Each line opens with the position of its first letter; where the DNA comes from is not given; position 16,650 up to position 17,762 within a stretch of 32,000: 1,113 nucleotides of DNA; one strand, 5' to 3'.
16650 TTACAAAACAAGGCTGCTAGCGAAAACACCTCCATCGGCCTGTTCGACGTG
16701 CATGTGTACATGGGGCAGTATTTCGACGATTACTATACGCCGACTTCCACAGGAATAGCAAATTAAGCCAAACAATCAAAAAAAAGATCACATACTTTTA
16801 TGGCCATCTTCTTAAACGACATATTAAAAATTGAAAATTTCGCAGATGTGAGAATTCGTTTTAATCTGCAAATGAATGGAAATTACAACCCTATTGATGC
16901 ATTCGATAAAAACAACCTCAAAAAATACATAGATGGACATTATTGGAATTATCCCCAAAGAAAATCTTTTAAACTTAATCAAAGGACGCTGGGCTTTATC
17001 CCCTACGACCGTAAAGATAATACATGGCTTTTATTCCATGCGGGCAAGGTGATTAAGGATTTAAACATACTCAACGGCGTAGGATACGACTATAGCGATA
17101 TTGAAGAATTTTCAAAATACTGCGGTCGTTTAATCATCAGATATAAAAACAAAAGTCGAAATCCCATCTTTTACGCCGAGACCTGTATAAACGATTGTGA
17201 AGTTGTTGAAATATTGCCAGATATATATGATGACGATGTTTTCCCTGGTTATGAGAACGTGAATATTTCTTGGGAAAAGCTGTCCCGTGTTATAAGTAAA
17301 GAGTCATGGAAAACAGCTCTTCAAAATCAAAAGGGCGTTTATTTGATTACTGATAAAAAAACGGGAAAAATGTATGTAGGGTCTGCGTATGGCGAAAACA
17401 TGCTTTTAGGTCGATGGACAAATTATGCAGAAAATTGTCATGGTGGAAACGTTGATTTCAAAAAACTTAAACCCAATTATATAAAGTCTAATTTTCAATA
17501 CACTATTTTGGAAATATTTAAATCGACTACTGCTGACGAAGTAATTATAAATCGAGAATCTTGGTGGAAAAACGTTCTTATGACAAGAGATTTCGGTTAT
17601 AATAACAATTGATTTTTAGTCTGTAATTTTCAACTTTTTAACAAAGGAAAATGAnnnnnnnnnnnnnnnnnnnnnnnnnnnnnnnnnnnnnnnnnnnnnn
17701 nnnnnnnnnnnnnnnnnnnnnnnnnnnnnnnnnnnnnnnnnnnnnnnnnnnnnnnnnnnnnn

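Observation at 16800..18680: AT-rich two-gene cassette (unknown-domain/GIY-YIG nuclease plus multi-zinc-ribbon coiled-coil 4-TM protein): candidate uncharacterised defence-type module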

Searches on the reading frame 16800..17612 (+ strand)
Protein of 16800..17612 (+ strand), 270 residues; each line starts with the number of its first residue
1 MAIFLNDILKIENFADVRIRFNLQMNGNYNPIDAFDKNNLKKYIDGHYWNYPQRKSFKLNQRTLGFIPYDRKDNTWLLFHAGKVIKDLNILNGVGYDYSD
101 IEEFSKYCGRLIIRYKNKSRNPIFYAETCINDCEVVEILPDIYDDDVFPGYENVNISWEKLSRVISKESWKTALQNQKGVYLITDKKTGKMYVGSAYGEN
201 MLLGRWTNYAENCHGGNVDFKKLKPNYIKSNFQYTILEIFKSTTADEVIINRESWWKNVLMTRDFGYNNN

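Call 3: search_protein_families(library=pfam, proteins=[window:16800-17612:+], max_evalue=1)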
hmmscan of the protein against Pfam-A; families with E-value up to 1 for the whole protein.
window:16800-17612:+ (270 aa): 2 families
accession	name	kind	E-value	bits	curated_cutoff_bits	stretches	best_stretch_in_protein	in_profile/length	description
PF01541.30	GIY-YIG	-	3.2e-05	24.6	22.6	1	178-262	2-74/78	GIY-YIG catalytic domain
PF19835.5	SegE_GIY-YIG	-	0.058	14.1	25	1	180-263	20-110/123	Putative endonuclease segE, GIY-YIG domain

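Call 4: search_protein_families(library=padloc, proteins=[window:16800-17612:+], max_evalue=1)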
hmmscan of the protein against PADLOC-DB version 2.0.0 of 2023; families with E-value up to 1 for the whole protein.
window:16800-17612:+ (270 aa): 4 families
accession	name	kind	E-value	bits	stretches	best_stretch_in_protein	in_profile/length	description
PDLC03974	UzuA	-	2.5e-57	192.7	1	4-270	39-310/310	-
PDLC03973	UzuA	-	1.5e-55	186.7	1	92-270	98-278/278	-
PDLC03701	HEase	-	3.3e-07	28.4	1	178-268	3-91/271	homing endonuclease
PDLC03693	HEase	-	0.0023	15.2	1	175-260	105-187/313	homing endonuclease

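Call 5: search_protein_families(library=ncbifam, proteins=[window:16800-17612:+], max_evalue=1)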
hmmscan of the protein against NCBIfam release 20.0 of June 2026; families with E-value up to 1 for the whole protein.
window:16800-17612:+ (270 aa): 1 family
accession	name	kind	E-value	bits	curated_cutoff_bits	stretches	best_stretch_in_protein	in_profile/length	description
TIGR01453.1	grpIintron_endo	subfamily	2.9e-10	40.5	56.05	1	178-268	2-86/215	group I intron endonuclease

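Call 16: find_homologous_proteins(query=window:16800-17612:+, max_evalue=0.001)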
Query window:16800-17612:+ (270 aa): 1670 proteins with E <= 0.001 among 1925 candidates; the best 120 are listed.
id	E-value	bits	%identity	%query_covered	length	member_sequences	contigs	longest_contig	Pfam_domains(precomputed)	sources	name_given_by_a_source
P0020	2.3e-183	626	100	100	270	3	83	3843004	-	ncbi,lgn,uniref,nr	ncbi:conserved hypothetical protein [Fibrobacter succinogenes subsp. succinogenes S85]|uniref:GIY-YI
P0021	2.0e-129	449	71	99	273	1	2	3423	-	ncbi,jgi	jgi:hypothetical protein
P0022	8.6e-127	440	71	99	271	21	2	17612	-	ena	-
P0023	1.3e-124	433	70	99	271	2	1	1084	-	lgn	-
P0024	4.7e-124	431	69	99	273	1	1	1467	-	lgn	-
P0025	2.0e-123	429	68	99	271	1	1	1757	-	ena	-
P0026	2.7e-122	426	65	99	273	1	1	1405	-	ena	-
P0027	1.4e-120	420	67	99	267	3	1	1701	-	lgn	-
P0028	1.0e-113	397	64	99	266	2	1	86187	PF01541.31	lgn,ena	-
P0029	2.1e-111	390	62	100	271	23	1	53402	PF01541.31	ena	-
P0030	1.6e-110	387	61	99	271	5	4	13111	-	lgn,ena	-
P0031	6.4e-110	385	61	100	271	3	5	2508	PF01541.31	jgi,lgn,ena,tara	jgi:hypothetical protein|tara:strand:- start:113 stop:928 length:816 start_codon:yes stop_codon:yes 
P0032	1.5e-109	384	62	99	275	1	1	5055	-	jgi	-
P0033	2.9e-109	383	62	99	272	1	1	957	PF01541.31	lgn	-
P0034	3.0e-109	383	61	99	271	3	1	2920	-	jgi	-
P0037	7.1e-109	381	62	99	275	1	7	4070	PF01541.31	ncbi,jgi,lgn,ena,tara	tara:strand:+ start:71 stop:898 length:828 start_codon:yes stop_codon:yes gene_type:complete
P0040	8.7e-109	381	61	99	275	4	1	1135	PF01541.31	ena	-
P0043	2.3e-108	380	60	99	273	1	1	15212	PF01541.31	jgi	jgi:hypothetical protein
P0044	3.1e-108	379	61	99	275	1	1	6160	PF01541.31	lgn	-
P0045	3.1e-108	379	62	99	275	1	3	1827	PF01541.31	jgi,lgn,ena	-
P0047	3.1e-108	379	62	99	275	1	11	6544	PF01541.31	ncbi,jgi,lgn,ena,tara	jgi:hypothetical protein|tara:strand:+ start:188 stop:1015 length:828 start_codon:yes stop_codon:yes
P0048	3.1e-108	379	62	99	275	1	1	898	PF01541.31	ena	-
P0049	3.3e-108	379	61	99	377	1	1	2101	PF20118.5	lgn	-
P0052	5.8e-108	378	61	100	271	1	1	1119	PF01541.31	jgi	jgi:hypothetical protein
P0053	5.9e-108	378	62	99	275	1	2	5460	PF01541.31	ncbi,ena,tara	tara:strand:+ start:219 stop:1046 length:828 start_codon:yes stop_codon:yes gene_type:complete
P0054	6.0e-108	378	62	99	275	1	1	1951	PF01541.31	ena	-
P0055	8.0e-108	378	61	100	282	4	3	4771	PF01541.31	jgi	-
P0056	8.2e-108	378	62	99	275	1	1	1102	PF01541.31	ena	-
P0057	9.7e-108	378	62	100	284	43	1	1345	PF01541.31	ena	-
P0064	2.1e-107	377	59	100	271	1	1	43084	PF01541.31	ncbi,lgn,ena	-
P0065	2.2e-107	377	62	99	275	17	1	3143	PF01541.31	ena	-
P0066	2.5e-107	376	62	99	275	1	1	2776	PF01541.31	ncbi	-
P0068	3.5e-107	376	62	99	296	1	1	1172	PF01541.31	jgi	jgi:hypothetical protein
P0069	3.5e-107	376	59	100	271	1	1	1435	PF01541.31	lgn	-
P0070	3.6e-107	376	61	99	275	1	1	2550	PF01541.31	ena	-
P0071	3.8e-107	376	61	99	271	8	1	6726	PF01541.31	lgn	-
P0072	4.8e-107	375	59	100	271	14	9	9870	PF01541.31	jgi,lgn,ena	jgi:hypothetical protein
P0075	6.5e-107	375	60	99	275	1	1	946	PF01541.31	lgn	-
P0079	9.9e-107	374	60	99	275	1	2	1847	PF01541.31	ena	-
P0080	1.1e-106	374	61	99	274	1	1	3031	PF01541.31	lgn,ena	-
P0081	1.3e-106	374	60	99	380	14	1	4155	PF01541.31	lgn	-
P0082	1.3e-106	374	60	99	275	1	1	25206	PF01541.31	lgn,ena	-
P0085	1.8e-106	374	61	99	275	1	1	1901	PF01541.31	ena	-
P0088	2.0e-106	373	60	99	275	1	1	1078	PF01541.31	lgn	-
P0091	2.8e-106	373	60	99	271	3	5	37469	PF01541.31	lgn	-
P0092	4.3e-106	372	59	99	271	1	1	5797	PF01541.31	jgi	-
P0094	5.7e-106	372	59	100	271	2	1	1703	PF01541.31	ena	-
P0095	6.1e-106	372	60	99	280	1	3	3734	PF01541.31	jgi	jgi:hypothetical protein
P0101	8.9e-106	371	60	99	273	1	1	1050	PF01541.31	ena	-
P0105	1.2e-105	371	59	100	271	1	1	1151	PF01541.31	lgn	-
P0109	1.5e-105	371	60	99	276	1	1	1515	PF01541.31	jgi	jgi:hypothetical protein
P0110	1.6e-105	371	58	100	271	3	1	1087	PF01541.31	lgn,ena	-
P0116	2.3e-105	370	61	99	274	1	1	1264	PF01541.31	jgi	jgi:hypothetical protein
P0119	2.8e-105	370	60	99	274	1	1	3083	PF01541.31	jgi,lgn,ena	-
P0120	3.0e-105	370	61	99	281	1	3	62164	PF01541.31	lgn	-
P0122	3.5e-105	369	59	99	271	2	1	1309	PF01541.31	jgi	jgi:hypothetical protein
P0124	4.2e-105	369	58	99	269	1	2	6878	PF01541.31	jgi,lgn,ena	-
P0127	7.5e-105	368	61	99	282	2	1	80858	PF01541.31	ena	-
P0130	9.9e-105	368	59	99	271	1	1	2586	PF01541.31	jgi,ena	-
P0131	1.1e-104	368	59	100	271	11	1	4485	PF01541.31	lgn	-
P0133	1.2e-104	368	57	100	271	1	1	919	PF01541.31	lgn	-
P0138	1.6e-104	367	60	99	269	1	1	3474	PF01541.31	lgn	-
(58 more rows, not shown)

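Call 18: find_related_loci(query=A1, collection=genome_contigs, flank=6000)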
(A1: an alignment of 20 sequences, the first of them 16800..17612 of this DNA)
Query A1 (270 aa) in genome_contigs; peptide patterns used: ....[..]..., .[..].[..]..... (x = any residue, [..] = any of these).
413 stretches matched a pattern; 309 encode a relative of the query (tblastn E <= 1e-3); the best 80 are kept; 80 distinct loci.
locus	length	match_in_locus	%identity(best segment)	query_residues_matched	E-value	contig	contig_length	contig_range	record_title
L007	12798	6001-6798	60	3-270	2e-112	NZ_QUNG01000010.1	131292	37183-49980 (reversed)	Marinomonas pollencensis strain CECT 7375 Ga0244612_110, whole genome shotgun sequence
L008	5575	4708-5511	60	3-270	9e-112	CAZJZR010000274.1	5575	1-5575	MAG TPA_asm: uncultured bacterium isolate binchicken_co209_84 genome assembly, contig: NODE_13645_length_5575_cov_7.0867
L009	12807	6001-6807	59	2-270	2e-111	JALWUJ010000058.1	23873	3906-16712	MAG: Flavobacteriaceae bacterium isolate M2_metabat2_scaf2bin.275 M2_NODE_1920_length_23873_cov_3.836562, whole genome s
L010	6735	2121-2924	61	3-270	1e-110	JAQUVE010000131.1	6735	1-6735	MAG: Sulfurospirillaceae bacterium isolate STD2_16 NODE_47412_length_6735_cov_3.330660_Sandtown_D2, whole genome shotgun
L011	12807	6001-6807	59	2-270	2e-110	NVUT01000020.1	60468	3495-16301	MAG: Flavobacterium sp. isolate NORP82 Contig_source1382A_1341, whole genome shotgun sequence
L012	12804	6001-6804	60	3-270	6e-110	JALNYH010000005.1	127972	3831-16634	MAG: Arcobacteraceae bacterium isolate SO_2017_CLC bin 93 scaffold_52_c1_PH3_2017, whole genome shotgun sequence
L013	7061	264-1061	58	3-270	4e-110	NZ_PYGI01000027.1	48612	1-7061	Marinobacterium halophilum strain DSM 17586 Ga0181045_127, whole genome shotgun sequence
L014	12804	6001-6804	60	3-270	2e-109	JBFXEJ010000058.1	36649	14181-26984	MAG: Desulfococcaceae bacterium isolate CA_2019_TPIn_113 NODE_3529_length_36649_cov_7.634029_TPIn, whole genome shotgun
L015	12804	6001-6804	60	3-270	3e-109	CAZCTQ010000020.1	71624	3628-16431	MAG TPA_asm: uncultured Aureispira sp. isolate binchicken_co351_87 genome assembly, contig: NODE_350_length_71624_cov_15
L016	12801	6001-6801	61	3-270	4e-109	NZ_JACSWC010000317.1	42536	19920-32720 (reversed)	Halomicronema sp. CCY15110 CCY15110_317, whole genome shotgun sequence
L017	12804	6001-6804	58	3-270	7e-109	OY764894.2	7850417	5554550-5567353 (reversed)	MAG: uncultured Desulfobacterium sp. isolate 35125921-b51f-40db-957b-bccbeeb29ead genome assembly, chromosome: 1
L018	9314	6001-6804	60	3-270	1e-108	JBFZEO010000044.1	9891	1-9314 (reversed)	MAG: Spirochaetota bacterium isolate PPR_0589 PPR_0589.fa_k121_206787, whole genome shotgun sequence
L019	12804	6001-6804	58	3-270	8e-108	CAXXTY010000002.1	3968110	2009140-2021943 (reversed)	MAG: uncultured Draconibacterium sp. isolate 3c847d08-3f02-4ba9-864e-608bed6ae1c3 genome assembly, contig: contig_2, who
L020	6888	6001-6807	59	2-270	6e-108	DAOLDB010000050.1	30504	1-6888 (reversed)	MAG TPA_asm: Saprospiraceae bacterium isolate AMR_MDS_0143 NODE_296_length_30504_cov_6.732766, whole genome shotgun sequ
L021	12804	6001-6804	58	3-270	5e-112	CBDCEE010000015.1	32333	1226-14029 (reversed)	MAG: Sulfurovaceae bacterium isolate d8b9733b-7bde-4c6a-847d-768f6c9f88b2 genome assembly, contig: ctg80716, whole genom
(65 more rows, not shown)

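Call 37: find_encoding_contigs(protein=P0022, flank=5000, max_places=3)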
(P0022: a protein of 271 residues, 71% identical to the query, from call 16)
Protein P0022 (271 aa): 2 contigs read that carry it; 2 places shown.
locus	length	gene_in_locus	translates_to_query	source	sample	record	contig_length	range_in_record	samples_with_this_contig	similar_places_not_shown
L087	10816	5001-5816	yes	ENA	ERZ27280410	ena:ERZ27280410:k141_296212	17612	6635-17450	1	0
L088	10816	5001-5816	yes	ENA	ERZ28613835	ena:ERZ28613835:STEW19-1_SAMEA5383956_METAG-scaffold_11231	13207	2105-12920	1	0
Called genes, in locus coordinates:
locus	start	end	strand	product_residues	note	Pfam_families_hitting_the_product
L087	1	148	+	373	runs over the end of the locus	PF01555:N6_N4_Mtase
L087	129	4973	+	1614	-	PF00270:DEAD, PF00271:Helicase_C, PF00270:DEAD (weak), PF00580:UvrD-helicase, PF13245:AAA_19, PF13604:AAA_30, PF13361:UvrD_C, PF13538:UvrD_C_2, +7 more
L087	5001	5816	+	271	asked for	-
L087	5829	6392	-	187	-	PF26348:SRA_ScoMcrA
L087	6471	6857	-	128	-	PF00293:NUDIX, PF14815:NUDIX_4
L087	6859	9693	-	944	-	PF13091:PLDc_2, PF00270:DEAD, PF04851:ResIII, PF18766:SWI2_SNF2, PF00271:Helicase_C, PF26350:DUF8090, PF11907:DUF3427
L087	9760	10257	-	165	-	PF13560:HTH_31, PF01381:HTH_3, PF12844:HTH_19, PF13443:HTH_26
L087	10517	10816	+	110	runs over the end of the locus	PF04221:RelB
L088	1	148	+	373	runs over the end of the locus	PF01555:N6_N4_Mtase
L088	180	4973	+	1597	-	PF00270:DEAD, PF00271:Helicase_C, PF00270:DEAD (weak), PF00580:UvrD-helicase, PF13245:AAA_19, PF13604:AAA_30, PF13361:UvrD_C, PF13538:UvrD_C_2, +7 more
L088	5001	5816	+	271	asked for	-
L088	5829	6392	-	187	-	PF26348:SRA_ScoMcrA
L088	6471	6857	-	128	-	PF00293:NUDIX, PF14815:NUDIX_4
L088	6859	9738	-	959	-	PF13091:PLDc_2, PF04851:ResIII, PF00270:DEAD, PF18766:SWI2_SNF2, PF00271:Helicase_C, PF26350:DUF8090, PF11907:DUF3427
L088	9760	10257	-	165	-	PF13560:HTH_31, PF01381:HTH_3, PF12844:HTH_19, PF13443:HTH_26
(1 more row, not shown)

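Call 38: find_encoding_contigs(protein=P0020, flank=5000, max_places=8)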
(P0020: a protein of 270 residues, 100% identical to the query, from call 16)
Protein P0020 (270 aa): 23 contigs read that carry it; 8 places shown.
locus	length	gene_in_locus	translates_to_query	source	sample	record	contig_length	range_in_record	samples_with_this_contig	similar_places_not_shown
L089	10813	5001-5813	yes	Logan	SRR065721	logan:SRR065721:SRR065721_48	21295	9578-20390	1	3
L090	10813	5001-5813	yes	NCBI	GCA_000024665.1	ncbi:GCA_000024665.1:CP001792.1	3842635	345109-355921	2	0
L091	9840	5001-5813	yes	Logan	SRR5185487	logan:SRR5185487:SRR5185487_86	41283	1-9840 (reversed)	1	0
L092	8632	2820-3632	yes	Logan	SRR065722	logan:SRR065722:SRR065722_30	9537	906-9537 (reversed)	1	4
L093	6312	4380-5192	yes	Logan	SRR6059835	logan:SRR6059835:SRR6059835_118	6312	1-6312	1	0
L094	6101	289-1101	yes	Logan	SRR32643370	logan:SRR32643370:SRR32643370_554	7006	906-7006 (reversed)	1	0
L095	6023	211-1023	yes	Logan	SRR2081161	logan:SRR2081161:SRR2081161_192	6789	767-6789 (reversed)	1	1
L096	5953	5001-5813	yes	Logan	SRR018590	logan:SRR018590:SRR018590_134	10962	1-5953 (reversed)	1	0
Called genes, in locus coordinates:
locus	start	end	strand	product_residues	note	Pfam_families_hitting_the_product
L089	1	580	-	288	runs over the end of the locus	PF01569:PAP2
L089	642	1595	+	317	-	PF01022:HTH_5, PF12840:HTH_20, PF13489:Methyltransf_23, PF01209:Ubie_methyltran, PF08241:Methyltransf_11, PF08242:Methyltransf_12, PF13649:Methyltransf_25, PF13847:Methyltransf_31, +4 more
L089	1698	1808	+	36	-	-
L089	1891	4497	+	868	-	PF09586:YfhO (weak)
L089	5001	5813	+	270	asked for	-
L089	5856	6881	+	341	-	-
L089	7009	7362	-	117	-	-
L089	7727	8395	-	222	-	PF17963:Big_9 (weak)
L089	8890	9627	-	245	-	-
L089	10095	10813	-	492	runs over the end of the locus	PF07991:KARI_N, PF01450:KARI_C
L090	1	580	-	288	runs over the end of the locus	PF01569:PAP2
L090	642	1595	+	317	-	PF01022:HTH_5, PF12840:HTH_20, PF13489:Methyltransf_23, PF01209:Ubie_methyltran, PF08241:Methyltransf_11, PF08242:Methyltransf_12, PF13649:Methyltransf_25, PF13847:Methyltransf_31, +4 more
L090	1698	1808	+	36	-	-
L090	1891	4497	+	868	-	PF09586:YfhO (weak)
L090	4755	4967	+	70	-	-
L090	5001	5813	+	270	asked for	-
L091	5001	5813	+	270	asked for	-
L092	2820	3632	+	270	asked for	-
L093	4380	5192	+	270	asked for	-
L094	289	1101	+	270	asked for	-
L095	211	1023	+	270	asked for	-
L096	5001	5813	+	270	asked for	-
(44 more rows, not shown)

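Call 40: predict_structure(alignment_id=A3)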
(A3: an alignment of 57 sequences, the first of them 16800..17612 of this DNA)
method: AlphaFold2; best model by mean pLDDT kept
length: 270 residues; sequences in the alignment: 57
mean_pLDDT: 89.5   pTM: 0.61
mean pLDDT of the five models: 89.5, 88.3, 88.0, 85.6, 84.6
residues with pLDDT >= 90: 186; 70-90: 68; 50-70: 14; < 50: 2
segments of 3 or more residues with pLDDT < 50: none
pLDDT, mean of each block of 10 residues (from residue 1): 93 95 81 71 91 95 94 93 97 96 93 88 92 92 75 90 89 93 92 89 96 92 96 96 93 89 56
secondary structure, 60 per line:
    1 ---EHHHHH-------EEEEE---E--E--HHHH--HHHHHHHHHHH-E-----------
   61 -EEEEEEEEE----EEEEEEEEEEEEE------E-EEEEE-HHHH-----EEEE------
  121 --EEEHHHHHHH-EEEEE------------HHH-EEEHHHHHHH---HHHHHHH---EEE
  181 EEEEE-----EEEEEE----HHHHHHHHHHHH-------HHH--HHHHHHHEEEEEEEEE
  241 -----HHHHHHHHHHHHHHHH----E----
elements in order: H5-9 E17-21 H31-34 H37-47 E62-70 E75-87 E96-100 H102-105 E111-114 E123-125 H126-132 E134-138 E155-157 H158-164 H168-174 E178-185 E191-196 H201-212 H225-231 E232-240 H246-261

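Call 43: fold_search(model_id=the predicted structure, library=pdb)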
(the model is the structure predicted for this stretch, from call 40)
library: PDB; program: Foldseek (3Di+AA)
matches with E <= 10: 339; with E <= 0.001: 0
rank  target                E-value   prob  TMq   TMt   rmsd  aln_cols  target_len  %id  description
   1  1mk0                  1.7e-03  1.00  0.24  0.58   4.5        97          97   27  catalytic domain of intron endonuclease I-TevI, E75A mutant (released 2002-10-30)
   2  1ln0_A                3.6e-03  1.00  0.27  0.68   4.0        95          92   28  Structure of the Catalytic Domain of Homing Endonuclease I-TevI (released 2002-10-30)
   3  1ln0_B                5.8e-03  1.00  0.26  0.65   3.8       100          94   26  Structure of the Catalytic Domain of Homing Endonuclease I-TevI (released 2002-10-30)
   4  3t0p_A                1.9e-01  0.02  0.09  0.07  16.0       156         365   15  Crystal structure of a Putative DNA polymerase III beta subunit (EUBREC_0002; ERE_29750) from Eubacterium rectale ATCC (released 2011-08-10)
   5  5yk3_G                4.2e-01  0.14  0.16  0.27   9.5       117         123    8  human Ragulator complex (released 2019-01-23)
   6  8c7g_C                4.5e-01  0.12  0.15  0.11  11.8       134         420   13  Drosophila melanogaster Rab7 GEF complex Mon1-Ccz1-Bulli (released 2023-05-17)
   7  6mfw                  4.5e-01  0.02  0.09  0.04  15.2       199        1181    8  Crystal structure of a 4-domain construct of LgrA in the substrate donation state (released 2019-11-20)
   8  7y22_Y                5.8e-01  0.02  0.11  0.04  22.1       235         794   12  CryoEM structure of Klebsiella phage Kp7 tail complex applied with C6 symmetry (released 2023-06-14)
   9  6s0d_A                6.1e-01  0.04  0.09  0.12  13.3       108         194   14  H30 MnSOD-3 Mutant II (released 2020-04-22)
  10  5y39_G                7.4e-01  0.07  0.13  0.23  10.5       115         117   10  Crystal structure of Ragulator complex (p18 76-145) (released 2017-12-06)
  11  6mt1_B                7.8e-01  0.05  0.10  0.14  10.8        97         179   12  Crystal structure of Inorganic Pyrophosphatase from Medicago truncatula (R3 crystal form) (released 2019-08-14)
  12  6mt2_A                7.8e-01  0.04  0.10  0.13  11.2        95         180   14  Crystal structure of Inorganic Pyrophosphatase from Medicago truncatula (I23 crystal form) (released 2019-08-14)
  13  5yk3_C                8.3e-01  0.09  0.15  0.27  10.9       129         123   12  human Ragulator complex (released 2019-01-23)
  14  9r2r_B                8.3e-01  0.04  0.12  0.17  14.2       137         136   12  De novo designed M7 protein fold (released 2025-05-14)
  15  9pzg_V                8.8e-01  0.14  0.18  0.18  15.3       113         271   10  Bacterial ribosomal 2'-O-methyltransferase RsmI in complex with the small ribosomal subunit (released 2025-09-24)
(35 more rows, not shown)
